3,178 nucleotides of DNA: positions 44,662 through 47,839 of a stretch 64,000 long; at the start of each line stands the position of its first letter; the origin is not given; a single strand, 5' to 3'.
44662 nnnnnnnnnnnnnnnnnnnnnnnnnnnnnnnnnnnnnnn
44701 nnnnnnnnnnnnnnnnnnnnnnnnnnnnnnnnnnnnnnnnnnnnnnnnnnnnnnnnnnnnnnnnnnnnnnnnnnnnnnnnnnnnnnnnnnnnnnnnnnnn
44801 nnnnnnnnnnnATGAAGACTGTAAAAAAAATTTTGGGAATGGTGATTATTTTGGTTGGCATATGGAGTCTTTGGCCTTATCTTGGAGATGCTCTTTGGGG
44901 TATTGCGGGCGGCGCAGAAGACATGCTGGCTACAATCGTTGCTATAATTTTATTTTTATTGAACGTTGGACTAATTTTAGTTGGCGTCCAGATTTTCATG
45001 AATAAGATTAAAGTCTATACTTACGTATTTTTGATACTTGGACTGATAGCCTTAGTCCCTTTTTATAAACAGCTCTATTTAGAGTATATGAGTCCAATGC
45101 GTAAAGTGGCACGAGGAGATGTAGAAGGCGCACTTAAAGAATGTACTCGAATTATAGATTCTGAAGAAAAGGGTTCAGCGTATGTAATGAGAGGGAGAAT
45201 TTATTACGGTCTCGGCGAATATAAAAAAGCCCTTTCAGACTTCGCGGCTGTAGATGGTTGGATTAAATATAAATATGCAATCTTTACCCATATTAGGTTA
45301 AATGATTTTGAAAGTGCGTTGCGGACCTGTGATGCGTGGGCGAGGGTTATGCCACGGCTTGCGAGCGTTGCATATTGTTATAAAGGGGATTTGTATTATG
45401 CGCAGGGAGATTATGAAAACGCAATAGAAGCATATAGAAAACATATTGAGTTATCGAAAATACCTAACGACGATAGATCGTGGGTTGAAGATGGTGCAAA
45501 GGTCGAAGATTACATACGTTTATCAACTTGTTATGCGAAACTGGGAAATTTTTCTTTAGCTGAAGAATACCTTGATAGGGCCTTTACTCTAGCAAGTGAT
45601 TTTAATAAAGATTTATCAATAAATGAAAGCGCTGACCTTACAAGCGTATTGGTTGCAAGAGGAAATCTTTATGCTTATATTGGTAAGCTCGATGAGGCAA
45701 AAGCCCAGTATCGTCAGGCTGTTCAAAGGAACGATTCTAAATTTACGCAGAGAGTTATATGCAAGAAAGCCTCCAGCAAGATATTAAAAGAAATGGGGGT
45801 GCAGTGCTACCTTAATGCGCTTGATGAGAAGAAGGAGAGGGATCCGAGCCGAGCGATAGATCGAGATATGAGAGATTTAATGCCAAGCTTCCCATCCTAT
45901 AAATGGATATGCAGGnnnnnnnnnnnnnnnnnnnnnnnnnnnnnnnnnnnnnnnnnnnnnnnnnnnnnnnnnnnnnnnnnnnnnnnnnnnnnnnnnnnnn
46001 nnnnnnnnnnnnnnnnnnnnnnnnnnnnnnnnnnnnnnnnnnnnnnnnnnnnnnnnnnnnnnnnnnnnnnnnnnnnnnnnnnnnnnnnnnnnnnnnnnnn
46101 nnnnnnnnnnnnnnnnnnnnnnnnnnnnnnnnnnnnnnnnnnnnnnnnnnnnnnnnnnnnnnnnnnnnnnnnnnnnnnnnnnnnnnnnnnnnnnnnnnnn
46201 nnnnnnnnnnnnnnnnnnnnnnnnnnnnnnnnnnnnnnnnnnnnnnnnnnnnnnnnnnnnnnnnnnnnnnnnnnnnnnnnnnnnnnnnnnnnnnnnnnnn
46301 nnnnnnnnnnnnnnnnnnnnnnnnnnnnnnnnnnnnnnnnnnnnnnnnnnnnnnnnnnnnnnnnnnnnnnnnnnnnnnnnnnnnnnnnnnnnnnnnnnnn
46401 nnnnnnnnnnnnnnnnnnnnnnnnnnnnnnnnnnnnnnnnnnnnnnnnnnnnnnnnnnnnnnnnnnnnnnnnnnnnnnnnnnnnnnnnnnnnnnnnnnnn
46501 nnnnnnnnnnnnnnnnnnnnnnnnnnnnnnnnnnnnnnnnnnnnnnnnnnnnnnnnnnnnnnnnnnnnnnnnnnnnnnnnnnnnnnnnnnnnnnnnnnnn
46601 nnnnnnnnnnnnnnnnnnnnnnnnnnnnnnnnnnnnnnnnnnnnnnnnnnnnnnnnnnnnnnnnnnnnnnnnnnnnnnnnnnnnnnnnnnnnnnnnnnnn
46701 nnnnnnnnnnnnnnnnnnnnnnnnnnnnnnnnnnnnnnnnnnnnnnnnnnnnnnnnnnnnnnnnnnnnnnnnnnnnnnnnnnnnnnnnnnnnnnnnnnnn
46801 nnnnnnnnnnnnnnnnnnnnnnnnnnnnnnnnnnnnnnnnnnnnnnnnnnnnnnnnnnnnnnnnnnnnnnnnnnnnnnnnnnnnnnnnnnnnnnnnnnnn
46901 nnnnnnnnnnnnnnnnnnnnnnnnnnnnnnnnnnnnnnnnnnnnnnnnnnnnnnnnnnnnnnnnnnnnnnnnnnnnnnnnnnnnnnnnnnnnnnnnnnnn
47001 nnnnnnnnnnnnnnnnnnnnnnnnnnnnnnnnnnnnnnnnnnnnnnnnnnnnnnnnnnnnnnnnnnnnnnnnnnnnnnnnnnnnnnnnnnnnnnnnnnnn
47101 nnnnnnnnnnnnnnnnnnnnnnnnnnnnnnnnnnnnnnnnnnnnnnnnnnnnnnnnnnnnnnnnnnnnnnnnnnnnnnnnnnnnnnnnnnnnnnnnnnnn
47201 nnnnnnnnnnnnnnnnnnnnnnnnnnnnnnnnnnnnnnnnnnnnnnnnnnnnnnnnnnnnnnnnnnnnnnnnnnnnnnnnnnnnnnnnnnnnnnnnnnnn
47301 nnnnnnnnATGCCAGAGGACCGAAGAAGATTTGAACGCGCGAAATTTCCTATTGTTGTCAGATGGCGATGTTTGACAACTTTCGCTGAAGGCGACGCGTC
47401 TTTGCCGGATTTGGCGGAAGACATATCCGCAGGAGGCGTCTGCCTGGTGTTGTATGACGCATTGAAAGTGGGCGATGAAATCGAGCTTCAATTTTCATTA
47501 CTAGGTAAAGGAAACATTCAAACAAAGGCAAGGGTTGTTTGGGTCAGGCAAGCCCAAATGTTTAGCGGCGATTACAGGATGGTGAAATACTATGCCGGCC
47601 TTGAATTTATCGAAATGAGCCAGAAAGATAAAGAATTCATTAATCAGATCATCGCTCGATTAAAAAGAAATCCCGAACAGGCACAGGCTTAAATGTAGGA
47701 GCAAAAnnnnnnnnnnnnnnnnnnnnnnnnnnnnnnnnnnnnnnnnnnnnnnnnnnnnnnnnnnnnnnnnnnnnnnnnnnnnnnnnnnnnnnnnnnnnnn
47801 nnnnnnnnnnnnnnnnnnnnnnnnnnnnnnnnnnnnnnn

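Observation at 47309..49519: PilZ-led operon of small secreted, membrane and unknown proteins: candidate c-di-GMP-responsive envelope module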

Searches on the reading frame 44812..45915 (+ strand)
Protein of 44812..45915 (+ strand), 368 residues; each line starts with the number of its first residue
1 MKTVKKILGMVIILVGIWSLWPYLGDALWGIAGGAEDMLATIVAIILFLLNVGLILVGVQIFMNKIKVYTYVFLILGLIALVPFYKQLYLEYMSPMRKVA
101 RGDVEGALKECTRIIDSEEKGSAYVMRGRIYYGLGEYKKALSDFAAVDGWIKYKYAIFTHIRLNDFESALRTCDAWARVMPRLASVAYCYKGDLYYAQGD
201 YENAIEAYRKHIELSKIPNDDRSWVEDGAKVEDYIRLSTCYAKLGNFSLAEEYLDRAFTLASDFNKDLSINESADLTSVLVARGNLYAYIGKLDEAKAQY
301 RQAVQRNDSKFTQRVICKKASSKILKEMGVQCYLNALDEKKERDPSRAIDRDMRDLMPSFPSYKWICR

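Call 4: search_protein_families(library=pfam, proteins=[window:44812-45915:+], max_evalue=1)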
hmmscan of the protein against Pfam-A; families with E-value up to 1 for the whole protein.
window:44812-45915:+ (368 aa): 28 families (the best 25 are shown)
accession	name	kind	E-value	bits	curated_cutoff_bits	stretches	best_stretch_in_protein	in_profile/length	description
PF07719.23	TPR_2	-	1.6e-21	75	27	4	187-210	3-26/34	Tetratricopeptide repeat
PF00515.34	TPR_1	-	1.7e-21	75.5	27.8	4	186-214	2-30/34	Tetratricopeptide repeat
PF13181.12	TPR_8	-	1.6e-19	68.7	25.7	4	187-215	3-31/34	Tetratricopeptide repeat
PF13424.12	TPR_12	-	2.7e-14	53.6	30.1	4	186-261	4-75/77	Tetratricopeptide repeat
PF13432.12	TPR_16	-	1.5e-13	51.3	32.7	3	161-213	8-59/65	Tetratricopeptide repeat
PF13428.12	TPR_14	-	4.4e-12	45.8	23.5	2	192-224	8-38/44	Tetratricopeptide repeat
PF13414.12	TPR_11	-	2.3e-08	34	26.8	2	192-215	1-24/42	TPR repeat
PF13174.12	TPR_6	-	3.8e-08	33.9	26.3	1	190-210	5-25/33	Tetratricopeptide repeat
PF13176.12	TPR_7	-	4.4e-08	33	27.9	1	192-220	6-34/36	Tetratricopeptide repeat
PF17874.7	TPR_MalT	-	8.2e-08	32.3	45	2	186-306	41-151/336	MalT-like TPR region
PF13371.12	TPR_9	-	4.6e-07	30.2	35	1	159-215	4-59/73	Tetratricopeptide repeat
PF14559.12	TPR_19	-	1e-06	29.4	25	1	196-257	2-51/68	Tetratricopeptide repeat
PF09976.15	TPR_21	-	3.4e-06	27.4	25.5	2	282-316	151-184/193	Tetratricopeptide repeat-like domain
PF13374.12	TPR_10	-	3.4e-06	27.3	27.5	0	284-306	9-31/42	Tetratricopeptide repeat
PF12968.13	DUF3856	-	0.00019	21.8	27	1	195-305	19-128/143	Domain of Unknown Function (DUF3856)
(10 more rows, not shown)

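Call 5: search_protein_families(library=ncbifam, proteins=[window:44812-45915:+], max_evalue=1)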
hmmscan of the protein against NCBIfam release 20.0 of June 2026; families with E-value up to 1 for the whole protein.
window:44812-45915:+ (368 aa): 19 families
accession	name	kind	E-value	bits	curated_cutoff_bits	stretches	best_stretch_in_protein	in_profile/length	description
TIGR02917.1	PEP_TPR_lipo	equivalog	1.8e-06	26.2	312.2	1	157-213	438-493/899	XrtA/PEP-CTERM system TPR-repeat protein PrsT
TIGR02521.1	type_IV_pilW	equivalog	8.2e-06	25.5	154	2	272-309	60-97/234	type IV pilus biogenesis/stability protein PilW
NF047371.1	FlcA_CTERM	equivalog_domain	2.8e-05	22.8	300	2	188-306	350-468/646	periplasmic flagellar collar protein FlcA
NF040959.1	MamA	equivalog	2.9e-05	23.6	200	1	121-215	78-169/204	magnetosome protein MamA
TIGR02795.1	tol_pal_ybgF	equivalog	0.00012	22.7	90.1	1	153-213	5-67/119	tol-pal system protein YbgF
NF047558.1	TPR_END_plus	domain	0.00012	21.9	32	1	235-268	3-35/56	TPR end-of-group domain-containing protein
NF052415.1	T3SS_chap_SctY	equivalog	0.00032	21.2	70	0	154-213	44-105/106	type III secretion apparatus assembly chaperone SctY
TIGR00990.1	3a0801s09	subfamily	0.00044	19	757.25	1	79-216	358-498/615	mitochondrial import receptor subunit TOM70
NF053779.1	BT3442_fam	equivalog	0.00056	18.7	940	1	183-311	140-256/563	BT3442 family protein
NF033920.0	C39_PA2778_fam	equivalog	0.0012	18.3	150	1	167-261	173-254/255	PA2778 family cysteine peptidase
NF042912.1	Amuc_1098_fam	equivalog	0.0045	15.1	750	1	186-260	42-118/805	Amuc_1098 family type IV pilus outer membrane protein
NF033758.1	gliding_GltE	equivalog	0.0081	15.2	225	0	165-215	305-355/411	adventurous gliding motility TPR repeat lipoprotein GltE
TIGR02552.1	LcrH_SycD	equivalog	0.0086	15.8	104.8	0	198-274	65-129/136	SycD/LcrH family type III secretion system chaperone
NF047507.1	TPR_BatC_Lepto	exception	0.013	15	175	0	125-214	28-125/214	TPR repeat-containing protein BatC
NF007692.0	PRK10370.1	equivalog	0.018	14.6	306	1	169-214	66-110/206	heme lyase NrfEFG subunit NrfG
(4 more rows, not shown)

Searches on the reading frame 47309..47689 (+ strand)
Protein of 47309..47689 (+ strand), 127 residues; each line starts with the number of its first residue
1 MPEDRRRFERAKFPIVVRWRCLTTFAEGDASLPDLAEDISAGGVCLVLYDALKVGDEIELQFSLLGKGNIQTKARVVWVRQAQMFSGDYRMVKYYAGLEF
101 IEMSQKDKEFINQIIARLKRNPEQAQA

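Call 4: search_protein_families(library=pfam, proteins=[window:47309-47689:+], max_evalue=1)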
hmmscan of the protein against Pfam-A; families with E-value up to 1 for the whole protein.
window:47309-47689:+ (127 aa): 1 family
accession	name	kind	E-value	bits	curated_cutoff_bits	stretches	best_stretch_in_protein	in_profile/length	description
PF07238.19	PilZ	-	2e-14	54.2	22.5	1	4-116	1-101/102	PilZ domain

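Call 5: search_protein_families(library=ncbifam, proteins=[window:47309-47689:+], max_evalue=1)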
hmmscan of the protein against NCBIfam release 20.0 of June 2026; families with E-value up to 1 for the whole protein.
window:47309-47689:+ (127 aa): 1 family
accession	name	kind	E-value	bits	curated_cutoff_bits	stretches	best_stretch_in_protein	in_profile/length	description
TIGR02266.1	gmx_TIGR02266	paralog_domain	5.9e-10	39.2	68.7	1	29-115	14-95/96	TIGR02266 family protein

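Call 28: search_protein_families(library=padloc, proteins=[window:47309-47689:+], max_evalue=0.01)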
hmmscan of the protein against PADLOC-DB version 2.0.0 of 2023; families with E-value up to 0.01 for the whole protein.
window:47309-47689:+ (127 aa): 0 families

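Call 43: find_related_loci(query=window:47309-47689:+, collection=genome_contigs, flank=8000)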
Query window:47309-47689:+ (127 aa) in genome_contigs; peptide patterns used: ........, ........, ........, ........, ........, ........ (x = any residue, [..] = any of these).
117 stretches matched a pattern, but none encodes a relative of the query by tblastn (E <= 1e-3).

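Call 93: search_protein_families(library=phrogs, proteins=[window:47309-47689:+], max_evalue=0.01)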
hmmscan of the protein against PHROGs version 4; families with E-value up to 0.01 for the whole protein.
window:47309-47689:+ (127 aa): 0 families

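Call 99: list_cluster_members(proteins=[window:47309-47689:+, window:47707-48333:+, window:48376-48621:+, window:48689-49009:+, window:49046-49516:+, window:49620-50003:+])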
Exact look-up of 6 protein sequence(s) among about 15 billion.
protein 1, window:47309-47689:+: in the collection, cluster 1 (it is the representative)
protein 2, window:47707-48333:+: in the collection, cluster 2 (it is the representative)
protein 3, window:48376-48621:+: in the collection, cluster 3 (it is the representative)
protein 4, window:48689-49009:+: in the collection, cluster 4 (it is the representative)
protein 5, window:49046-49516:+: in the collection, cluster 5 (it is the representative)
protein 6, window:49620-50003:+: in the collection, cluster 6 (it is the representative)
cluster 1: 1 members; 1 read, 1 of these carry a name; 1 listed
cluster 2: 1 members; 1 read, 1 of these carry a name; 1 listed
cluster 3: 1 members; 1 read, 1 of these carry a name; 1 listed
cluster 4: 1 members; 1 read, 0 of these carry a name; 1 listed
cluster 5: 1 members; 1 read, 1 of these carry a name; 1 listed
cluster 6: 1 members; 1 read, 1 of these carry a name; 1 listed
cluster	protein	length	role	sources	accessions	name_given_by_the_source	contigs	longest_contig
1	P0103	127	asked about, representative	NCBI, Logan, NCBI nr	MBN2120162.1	MAG: PilZ domain-containing protein [Candidatus Omnitrophica bacterium] | PilZ domain-containing protein [Candidatus Omnitrophota bacterium]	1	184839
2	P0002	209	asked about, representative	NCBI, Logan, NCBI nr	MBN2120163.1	MAG: general secretion pathway protein GspB [Candidatus Omnitrophica bacterium] | general secretion pathway protein GspB [Candidatus Omnitrophota bacterium]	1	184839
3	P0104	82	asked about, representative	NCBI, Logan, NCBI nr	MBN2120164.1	MAG: hypothetical protein JW734_03795 [Candidatus Omnitrophica bacterium] | hypothetical protein [Candidatus Omnitrophota bacterium]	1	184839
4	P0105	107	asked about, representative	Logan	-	-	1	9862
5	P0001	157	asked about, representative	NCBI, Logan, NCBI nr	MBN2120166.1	MAG: hypothetical protein JW734_03805 [Candidatus Omnitrophica bacterium] | hypothetical protein [Candidatus Omnitrophota bacterium]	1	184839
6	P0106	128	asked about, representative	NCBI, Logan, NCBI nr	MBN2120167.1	MAG: response regulator [Candidatus Omnitrophica bacterium] | response regulator [Candidatus Omnitrophota bacterium]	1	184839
